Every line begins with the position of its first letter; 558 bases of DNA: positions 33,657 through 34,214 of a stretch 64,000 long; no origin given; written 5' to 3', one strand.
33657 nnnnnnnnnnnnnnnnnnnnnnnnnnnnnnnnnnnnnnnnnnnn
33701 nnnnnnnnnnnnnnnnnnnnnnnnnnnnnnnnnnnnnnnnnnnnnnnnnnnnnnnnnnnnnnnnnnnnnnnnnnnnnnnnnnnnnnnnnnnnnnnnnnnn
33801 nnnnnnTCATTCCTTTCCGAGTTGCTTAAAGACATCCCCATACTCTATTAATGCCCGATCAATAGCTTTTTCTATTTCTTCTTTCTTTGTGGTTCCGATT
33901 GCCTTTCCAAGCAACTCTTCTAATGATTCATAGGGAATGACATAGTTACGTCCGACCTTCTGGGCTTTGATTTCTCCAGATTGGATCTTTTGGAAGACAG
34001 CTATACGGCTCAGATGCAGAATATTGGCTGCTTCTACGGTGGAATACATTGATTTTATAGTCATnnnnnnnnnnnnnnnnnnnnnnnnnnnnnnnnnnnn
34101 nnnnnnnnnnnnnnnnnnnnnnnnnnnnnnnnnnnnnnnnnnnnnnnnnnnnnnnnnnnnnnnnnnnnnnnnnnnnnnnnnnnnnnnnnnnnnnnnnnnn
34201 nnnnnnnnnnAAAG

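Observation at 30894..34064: Five-gene translationally coupled operon HTH-Doc-X273-X398-PIN: a candidate undescribed multi-component toxin or defence module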

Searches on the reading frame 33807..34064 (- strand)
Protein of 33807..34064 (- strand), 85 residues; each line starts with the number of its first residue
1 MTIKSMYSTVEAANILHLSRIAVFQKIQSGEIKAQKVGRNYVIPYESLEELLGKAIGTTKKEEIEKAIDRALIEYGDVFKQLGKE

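Call 4: search_protein_families(library=pfam, proteins=[window:33807-34064:-], max_evalue=0.1)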
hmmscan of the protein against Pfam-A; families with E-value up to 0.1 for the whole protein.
window:33807-34064:- (85 aa): 2 families
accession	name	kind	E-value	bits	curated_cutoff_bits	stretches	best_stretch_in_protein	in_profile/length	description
PF12728.13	HTH_17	-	2.5e-07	31.3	27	1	6-52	1-47/51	Helix-turn-helix domain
PF08858.15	IDEAL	-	0.061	13.5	22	0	53-73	3-23/37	IDEAL domain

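Call 5: search_protein_families(library=padloc, proteins=[window:33807-34064:-], max_evalue=0.1)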
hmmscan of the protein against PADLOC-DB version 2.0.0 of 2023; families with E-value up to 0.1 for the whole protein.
window:33807-34064:- (85 aa): 3 families
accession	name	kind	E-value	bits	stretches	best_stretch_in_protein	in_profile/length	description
PDLC04028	PD-T4-2_B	-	0.00052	18.1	1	25-71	60-107/168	-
PDLC03252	MTase_II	-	0.0021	15.4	1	4-51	2-49/365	Type II methyltransferase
PDLC04133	mad1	-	0.0039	15.4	1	4-52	3-51/60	mads_1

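Call 6: search_protein_families(library=ncbifam, proteins=[window:33807-34064:-], max_evalue=0.1)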
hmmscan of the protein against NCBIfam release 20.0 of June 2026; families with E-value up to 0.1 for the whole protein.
window:33807-34064:- (85 aa): 2 families
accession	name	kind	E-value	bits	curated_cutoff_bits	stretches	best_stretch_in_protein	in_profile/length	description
NF040990.2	MamR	equivalog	1.8e-09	37.8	100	1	5-51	42-88/91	magnetosome protein MamR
TIGR01764.1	excise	domain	2.7e-08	34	28.8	1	7-52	2-47/49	excisionase family DNA-binding protein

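Call 7: search_protein_families(library=phrogs, proteins=[window:33807-34064:-], max_evalue=0.1)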
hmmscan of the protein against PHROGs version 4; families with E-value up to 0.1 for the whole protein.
window:33807-34064:- (85 aa): 9 families
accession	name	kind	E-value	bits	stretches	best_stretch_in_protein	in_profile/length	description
phrog_2907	-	integration and excision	0.00012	23.5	1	8-55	8-56/117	excisionase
phrog_2655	-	integration and excision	0.00018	22.2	1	2-62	110-174/181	excisionase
phrog_6058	-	unknown function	0.0024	18.6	1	9-74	27-96/113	-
phrog_10045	-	DNA, RNA and nucleotide metabolism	0.0056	17.5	1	6-54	20-69/74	HTH DNA binding protein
phrog_66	-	integration and excision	0.0056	17.4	1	2-66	89-155/412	excisionase and transcriptional regulator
phrog_1840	-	integration and excision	0.022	16.2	1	6-53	6-54/90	excisionase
phrog_26386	-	unknown function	0.032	15.5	1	50-84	56-90/93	-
phrog_6401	-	DNA, RNA and nucleotide metabolism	0.033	15.1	1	4-46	7-50/64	DNA binding protein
phrog_7506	-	integration and excision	0.087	14.2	0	12-47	21-56/78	recombination directionality factor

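Call 77: list_cluster_members(proteins=[window:33810-34064:-, window:33352-33810:-, window:32534-33352:-, window:31328-32521:-, window:30897-31328:-])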
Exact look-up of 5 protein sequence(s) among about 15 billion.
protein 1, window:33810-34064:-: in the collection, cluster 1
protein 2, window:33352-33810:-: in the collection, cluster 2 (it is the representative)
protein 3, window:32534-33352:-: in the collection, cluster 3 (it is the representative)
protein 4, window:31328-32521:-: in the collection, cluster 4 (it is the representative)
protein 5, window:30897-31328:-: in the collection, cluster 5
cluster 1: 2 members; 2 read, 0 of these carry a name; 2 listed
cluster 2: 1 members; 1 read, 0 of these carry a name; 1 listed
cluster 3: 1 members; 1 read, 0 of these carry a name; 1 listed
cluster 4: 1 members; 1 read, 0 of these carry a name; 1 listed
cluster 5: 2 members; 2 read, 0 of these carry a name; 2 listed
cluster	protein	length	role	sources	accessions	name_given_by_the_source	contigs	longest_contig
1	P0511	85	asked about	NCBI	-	-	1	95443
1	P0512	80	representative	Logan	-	-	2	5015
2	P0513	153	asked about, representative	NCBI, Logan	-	-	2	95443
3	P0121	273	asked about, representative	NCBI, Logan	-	-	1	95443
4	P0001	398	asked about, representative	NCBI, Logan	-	-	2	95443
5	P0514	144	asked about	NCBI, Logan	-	-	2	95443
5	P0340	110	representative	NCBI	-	-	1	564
